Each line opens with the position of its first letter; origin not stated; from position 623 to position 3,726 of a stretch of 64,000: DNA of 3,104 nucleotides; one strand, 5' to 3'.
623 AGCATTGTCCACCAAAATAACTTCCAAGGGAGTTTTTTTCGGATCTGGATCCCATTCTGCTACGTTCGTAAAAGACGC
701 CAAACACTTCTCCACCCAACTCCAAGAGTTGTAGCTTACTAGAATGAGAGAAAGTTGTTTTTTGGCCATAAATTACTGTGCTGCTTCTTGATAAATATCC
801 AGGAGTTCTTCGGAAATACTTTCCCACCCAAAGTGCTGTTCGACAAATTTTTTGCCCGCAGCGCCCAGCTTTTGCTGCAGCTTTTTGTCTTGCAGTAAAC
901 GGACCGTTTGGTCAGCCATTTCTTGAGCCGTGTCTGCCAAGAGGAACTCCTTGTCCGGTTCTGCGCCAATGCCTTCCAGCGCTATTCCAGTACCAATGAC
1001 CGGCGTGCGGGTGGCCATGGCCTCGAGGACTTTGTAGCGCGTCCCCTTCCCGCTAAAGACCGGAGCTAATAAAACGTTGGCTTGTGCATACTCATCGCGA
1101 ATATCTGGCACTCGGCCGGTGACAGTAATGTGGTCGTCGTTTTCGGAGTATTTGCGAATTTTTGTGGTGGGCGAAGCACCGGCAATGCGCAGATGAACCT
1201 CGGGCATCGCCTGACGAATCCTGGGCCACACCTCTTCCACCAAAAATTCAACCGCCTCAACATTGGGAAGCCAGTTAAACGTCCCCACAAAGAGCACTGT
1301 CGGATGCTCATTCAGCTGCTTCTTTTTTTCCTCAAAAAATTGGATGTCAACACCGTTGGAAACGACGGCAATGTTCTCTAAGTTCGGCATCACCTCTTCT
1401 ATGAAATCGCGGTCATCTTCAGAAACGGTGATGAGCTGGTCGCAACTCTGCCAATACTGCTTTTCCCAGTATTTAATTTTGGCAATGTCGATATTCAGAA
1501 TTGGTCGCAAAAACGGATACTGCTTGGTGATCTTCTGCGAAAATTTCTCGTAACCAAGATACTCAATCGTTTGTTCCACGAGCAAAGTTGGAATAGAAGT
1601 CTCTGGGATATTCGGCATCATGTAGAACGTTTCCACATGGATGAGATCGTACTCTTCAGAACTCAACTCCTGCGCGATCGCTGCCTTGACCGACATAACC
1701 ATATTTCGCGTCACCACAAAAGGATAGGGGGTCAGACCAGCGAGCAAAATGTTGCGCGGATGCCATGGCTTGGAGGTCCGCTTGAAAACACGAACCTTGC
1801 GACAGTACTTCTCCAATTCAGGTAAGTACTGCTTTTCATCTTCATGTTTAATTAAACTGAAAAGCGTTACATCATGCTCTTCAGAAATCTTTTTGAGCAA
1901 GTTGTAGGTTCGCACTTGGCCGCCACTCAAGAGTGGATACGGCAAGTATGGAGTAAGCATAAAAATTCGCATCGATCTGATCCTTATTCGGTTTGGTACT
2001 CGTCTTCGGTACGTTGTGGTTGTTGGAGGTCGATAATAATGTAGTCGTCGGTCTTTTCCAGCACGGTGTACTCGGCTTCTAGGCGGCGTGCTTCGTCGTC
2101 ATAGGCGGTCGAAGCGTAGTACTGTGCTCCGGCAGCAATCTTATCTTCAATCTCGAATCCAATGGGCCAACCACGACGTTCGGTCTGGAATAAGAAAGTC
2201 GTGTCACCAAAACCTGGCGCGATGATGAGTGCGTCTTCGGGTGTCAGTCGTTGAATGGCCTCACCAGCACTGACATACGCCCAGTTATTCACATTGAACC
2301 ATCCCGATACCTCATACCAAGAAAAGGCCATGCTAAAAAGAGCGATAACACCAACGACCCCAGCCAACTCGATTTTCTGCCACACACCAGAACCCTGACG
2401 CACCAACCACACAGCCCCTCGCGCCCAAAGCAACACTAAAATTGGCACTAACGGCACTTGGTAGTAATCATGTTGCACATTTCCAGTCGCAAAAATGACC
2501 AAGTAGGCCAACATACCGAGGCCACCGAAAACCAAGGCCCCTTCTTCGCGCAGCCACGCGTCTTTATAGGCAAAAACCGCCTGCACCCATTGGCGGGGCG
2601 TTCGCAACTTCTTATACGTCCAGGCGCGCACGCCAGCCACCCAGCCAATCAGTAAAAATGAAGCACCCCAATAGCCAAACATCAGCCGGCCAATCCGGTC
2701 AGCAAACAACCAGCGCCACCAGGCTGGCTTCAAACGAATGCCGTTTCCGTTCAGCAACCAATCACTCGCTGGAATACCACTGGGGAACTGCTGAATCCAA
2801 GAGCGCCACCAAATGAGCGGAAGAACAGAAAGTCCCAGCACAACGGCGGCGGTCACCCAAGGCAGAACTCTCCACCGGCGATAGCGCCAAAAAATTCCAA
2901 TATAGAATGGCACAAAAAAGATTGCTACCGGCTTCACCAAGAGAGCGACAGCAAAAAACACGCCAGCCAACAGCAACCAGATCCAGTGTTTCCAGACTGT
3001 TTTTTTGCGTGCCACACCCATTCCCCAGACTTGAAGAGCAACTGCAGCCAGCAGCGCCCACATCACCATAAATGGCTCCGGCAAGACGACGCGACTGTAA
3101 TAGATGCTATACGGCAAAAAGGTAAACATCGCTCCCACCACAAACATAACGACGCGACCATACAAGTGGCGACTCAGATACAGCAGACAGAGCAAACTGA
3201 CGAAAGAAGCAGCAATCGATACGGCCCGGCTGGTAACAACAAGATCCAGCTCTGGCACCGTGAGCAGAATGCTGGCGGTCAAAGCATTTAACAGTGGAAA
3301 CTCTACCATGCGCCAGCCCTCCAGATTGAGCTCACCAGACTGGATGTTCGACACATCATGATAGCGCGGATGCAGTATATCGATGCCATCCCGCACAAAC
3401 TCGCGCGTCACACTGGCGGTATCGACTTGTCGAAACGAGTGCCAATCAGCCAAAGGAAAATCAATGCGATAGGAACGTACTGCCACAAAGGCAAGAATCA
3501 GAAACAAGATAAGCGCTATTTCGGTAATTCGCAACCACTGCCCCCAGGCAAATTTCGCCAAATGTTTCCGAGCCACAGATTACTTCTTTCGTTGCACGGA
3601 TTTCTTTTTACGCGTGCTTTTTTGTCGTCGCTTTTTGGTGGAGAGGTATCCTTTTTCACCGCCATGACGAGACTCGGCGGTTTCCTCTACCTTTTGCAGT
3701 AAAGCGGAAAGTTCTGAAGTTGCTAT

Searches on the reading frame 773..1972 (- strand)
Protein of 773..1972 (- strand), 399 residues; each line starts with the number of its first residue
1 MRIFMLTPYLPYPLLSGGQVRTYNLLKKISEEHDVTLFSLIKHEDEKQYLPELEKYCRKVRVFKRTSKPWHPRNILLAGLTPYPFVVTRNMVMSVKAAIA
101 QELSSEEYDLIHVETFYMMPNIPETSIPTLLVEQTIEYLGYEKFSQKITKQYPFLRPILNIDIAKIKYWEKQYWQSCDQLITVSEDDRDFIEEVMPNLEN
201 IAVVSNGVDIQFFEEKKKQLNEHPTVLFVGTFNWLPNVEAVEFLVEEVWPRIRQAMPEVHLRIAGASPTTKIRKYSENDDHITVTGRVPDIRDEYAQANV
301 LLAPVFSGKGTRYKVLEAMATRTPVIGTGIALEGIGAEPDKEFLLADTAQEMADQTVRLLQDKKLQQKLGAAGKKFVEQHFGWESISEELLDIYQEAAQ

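Call 49: search_protein_families(library=pfam, proteins=[window:773-1972:-], max_evalue=0.00001)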
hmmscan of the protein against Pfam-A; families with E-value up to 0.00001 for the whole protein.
window:773-1972:- (399 aa): 4 families
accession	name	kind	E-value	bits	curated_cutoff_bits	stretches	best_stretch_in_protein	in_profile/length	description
PF13692.12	Glyco_trans_1_4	-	3.1e-27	96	27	1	224-362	2-142/142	Glycosyl transferases group 1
PF00534.26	Glycos_transf_1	-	1.8e-12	47.5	26.4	1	215-375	7-171/172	Glycosyl transferases group 1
PF13439.12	Glyco_transf_4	-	1.8e-11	44.8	28.5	1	16-211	2-169/170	Glycosyltransferase Family 4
PF13524.12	Glyco_trans_1_2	-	9.4e-10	39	25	1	255-392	11-144/144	Glycosyl transferase-like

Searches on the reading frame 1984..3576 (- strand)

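Call 49: search_protein_families(library=pfam, proteins=[window:1984-3576:-], max_evalue=0.00001)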
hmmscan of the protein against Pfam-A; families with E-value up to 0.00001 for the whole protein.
window:1984-3576:- (530 aa): 1 family
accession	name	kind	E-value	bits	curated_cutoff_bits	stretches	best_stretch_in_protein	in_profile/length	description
PF02366.24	PMT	-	1.1e-09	38.6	22.7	1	87-256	56-232/245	Dolichyl-phosphate-mannose-protein mannosyltransferase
